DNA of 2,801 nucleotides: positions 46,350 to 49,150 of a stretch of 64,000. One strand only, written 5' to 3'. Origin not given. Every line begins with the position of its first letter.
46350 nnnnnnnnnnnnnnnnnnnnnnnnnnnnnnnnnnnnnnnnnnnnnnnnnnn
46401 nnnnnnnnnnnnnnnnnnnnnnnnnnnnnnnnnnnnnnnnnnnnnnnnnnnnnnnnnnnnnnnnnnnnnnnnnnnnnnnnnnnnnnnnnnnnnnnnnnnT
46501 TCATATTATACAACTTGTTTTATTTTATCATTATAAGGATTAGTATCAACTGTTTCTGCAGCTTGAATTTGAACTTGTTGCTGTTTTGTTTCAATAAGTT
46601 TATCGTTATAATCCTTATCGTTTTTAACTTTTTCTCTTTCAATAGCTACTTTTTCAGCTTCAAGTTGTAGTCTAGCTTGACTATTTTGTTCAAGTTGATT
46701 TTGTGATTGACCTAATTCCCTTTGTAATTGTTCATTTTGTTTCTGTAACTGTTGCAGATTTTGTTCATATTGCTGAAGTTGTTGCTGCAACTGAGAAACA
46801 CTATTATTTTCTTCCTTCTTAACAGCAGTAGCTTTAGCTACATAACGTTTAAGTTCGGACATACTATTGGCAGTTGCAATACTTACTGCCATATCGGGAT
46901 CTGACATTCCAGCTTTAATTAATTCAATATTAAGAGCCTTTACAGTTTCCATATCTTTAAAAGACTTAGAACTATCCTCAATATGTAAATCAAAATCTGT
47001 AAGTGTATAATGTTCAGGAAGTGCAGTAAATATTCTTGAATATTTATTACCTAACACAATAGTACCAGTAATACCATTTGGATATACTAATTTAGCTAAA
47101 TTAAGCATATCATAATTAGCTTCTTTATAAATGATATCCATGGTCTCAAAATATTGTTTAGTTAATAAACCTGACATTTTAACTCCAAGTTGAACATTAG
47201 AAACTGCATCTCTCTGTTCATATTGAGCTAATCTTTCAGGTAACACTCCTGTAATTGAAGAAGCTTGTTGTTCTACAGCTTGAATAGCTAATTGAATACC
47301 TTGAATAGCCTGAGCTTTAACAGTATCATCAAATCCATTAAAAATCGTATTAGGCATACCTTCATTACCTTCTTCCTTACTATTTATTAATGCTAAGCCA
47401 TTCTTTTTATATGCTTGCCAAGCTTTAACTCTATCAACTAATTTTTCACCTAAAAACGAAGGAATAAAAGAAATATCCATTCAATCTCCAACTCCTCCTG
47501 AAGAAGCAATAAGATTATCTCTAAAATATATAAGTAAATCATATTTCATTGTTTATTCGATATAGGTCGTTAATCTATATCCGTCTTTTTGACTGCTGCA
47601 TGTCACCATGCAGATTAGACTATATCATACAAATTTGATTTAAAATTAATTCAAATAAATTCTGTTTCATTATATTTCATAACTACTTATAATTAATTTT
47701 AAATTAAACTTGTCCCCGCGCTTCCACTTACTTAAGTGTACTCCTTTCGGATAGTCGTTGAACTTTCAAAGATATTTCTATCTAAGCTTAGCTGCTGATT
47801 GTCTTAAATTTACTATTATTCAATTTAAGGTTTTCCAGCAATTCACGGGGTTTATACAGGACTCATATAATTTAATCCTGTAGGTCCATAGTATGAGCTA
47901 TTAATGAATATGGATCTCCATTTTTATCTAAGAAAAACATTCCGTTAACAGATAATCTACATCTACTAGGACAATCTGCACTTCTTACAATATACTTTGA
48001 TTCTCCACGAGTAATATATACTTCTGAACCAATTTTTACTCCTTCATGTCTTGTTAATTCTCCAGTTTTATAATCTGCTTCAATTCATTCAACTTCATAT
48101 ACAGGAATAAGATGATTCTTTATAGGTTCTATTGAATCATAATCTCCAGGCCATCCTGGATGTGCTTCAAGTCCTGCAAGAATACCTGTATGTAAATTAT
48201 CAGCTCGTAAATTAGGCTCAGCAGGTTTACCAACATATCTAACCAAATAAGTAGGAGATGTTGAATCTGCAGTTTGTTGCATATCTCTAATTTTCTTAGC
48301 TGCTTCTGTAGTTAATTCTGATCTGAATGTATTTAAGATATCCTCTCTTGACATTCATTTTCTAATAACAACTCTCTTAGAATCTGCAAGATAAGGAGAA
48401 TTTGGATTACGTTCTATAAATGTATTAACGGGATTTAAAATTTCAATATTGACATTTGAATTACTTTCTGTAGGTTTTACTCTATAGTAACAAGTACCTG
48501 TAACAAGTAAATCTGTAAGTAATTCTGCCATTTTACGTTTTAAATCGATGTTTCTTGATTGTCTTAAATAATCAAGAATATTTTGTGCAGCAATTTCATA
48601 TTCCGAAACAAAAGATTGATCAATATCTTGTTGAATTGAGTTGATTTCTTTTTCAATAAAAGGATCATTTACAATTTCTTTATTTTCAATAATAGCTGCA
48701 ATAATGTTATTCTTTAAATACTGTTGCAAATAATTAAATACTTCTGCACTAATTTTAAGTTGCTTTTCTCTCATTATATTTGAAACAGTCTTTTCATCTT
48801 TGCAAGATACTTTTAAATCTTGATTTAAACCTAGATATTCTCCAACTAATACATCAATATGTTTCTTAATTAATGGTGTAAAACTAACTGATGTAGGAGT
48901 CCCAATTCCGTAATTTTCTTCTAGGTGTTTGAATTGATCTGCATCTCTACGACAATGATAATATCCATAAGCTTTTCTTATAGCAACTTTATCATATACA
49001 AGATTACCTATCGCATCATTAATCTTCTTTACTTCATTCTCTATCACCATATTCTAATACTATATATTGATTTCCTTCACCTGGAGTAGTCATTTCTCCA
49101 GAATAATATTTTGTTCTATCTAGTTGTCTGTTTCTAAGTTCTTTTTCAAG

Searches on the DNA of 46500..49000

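Call 4: search_rna_families(source=window, start=46500, end=49000, threshold=evalue, max_evalue=1, show_alignments=3)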
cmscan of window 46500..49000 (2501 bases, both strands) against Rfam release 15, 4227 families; matches with E-value up to 1: 0.
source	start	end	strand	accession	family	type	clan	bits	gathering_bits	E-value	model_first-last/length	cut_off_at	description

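Call 21: search_rna_families(source=window, threshold=evalue, max_evalue=10, start=47400, end=48000, show_alignments=2)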
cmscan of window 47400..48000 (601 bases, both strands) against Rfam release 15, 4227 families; matches with E-value up to 10: 6.
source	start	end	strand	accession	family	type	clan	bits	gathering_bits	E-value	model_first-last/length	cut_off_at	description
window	47596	47905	-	RF00028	Intron_gpI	Intron;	-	62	50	2.4e-15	1-253/253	no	Group I catalytic intron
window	47477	47564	-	RF02084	STnc130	Gene; sRNA;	-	16.6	55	9.2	1-135/135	no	Enterobacteria sRNA STnc130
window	47906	47942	+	RF04360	psbT-asRNA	Gene; antisense;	-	15.1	48.5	3.9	1-38/38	no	Plastid psbT antisense RNA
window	47440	47516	-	RF01243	snR33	Gene; snRNA; snoRNA; HACA-box;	CL00027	13.5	45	8.7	1-183/183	no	Small nucleolar RNA snR33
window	47775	47825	+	RF02108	DLEU2_4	Gene; lncRNA;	-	12.5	40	9.3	1-58/58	no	Deleted in lymphocytic leukemia 2 conserved region 4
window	47400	47521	-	RF01412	BsrG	Gene; sRNA;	-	11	55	4.2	1-146/259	3'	BsrG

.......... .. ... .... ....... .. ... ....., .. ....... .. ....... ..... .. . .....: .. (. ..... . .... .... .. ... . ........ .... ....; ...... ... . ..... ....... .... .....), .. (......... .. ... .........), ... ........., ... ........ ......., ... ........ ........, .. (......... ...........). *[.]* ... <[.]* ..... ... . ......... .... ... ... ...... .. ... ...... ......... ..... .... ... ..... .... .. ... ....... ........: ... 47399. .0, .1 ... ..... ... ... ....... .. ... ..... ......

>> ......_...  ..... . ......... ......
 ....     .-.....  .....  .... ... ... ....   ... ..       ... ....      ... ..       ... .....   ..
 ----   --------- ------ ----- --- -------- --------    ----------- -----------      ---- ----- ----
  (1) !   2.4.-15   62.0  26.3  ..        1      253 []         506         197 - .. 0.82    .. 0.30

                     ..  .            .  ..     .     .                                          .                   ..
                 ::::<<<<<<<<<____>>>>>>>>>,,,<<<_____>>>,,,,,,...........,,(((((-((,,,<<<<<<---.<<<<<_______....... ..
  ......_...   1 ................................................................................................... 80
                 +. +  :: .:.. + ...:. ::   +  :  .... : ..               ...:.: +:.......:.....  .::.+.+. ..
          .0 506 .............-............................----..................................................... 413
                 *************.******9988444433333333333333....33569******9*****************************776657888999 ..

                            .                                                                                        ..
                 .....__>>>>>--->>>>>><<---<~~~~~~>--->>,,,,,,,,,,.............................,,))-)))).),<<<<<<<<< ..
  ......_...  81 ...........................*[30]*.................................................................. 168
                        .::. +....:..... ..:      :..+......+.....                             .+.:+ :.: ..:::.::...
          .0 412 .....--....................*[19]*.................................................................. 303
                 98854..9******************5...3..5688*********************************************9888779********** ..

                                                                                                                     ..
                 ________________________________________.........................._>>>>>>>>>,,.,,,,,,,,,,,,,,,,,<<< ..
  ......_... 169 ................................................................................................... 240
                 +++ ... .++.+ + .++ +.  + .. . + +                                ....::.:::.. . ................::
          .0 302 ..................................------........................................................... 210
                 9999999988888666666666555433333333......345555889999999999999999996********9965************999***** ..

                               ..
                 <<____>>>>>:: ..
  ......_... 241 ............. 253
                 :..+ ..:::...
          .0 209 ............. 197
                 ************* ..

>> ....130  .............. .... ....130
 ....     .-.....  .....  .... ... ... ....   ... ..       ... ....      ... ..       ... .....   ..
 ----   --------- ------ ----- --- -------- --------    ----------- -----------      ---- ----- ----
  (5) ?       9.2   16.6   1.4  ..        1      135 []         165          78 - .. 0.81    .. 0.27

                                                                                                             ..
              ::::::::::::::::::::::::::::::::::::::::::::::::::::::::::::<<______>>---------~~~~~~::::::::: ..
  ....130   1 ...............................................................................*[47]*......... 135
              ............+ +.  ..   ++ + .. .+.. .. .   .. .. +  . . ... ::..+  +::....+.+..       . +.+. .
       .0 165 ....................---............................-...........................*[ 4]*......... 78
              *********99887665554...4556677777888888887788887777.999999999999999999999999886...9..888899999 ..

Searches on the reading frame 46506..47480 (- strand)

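Call 34: search_protein_families(library=pfam, proteins=[window:46506-47480:-], max_evalue=0.01)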
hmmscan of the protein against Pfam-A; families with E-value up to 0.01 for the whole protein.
window:46506-47480:- (324 aa): 2 families
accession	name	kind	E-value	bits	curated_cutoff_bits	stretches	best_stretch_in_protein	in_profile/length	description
PF16510.12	P22_portal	-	1e-05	24.7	26.1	1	37-265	357-593/594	Phage P22-like portal protein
PF12443.13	AKNA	-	0.0072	17.3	28.1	0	217-269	30-82/99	AT-hook-containing transcription factor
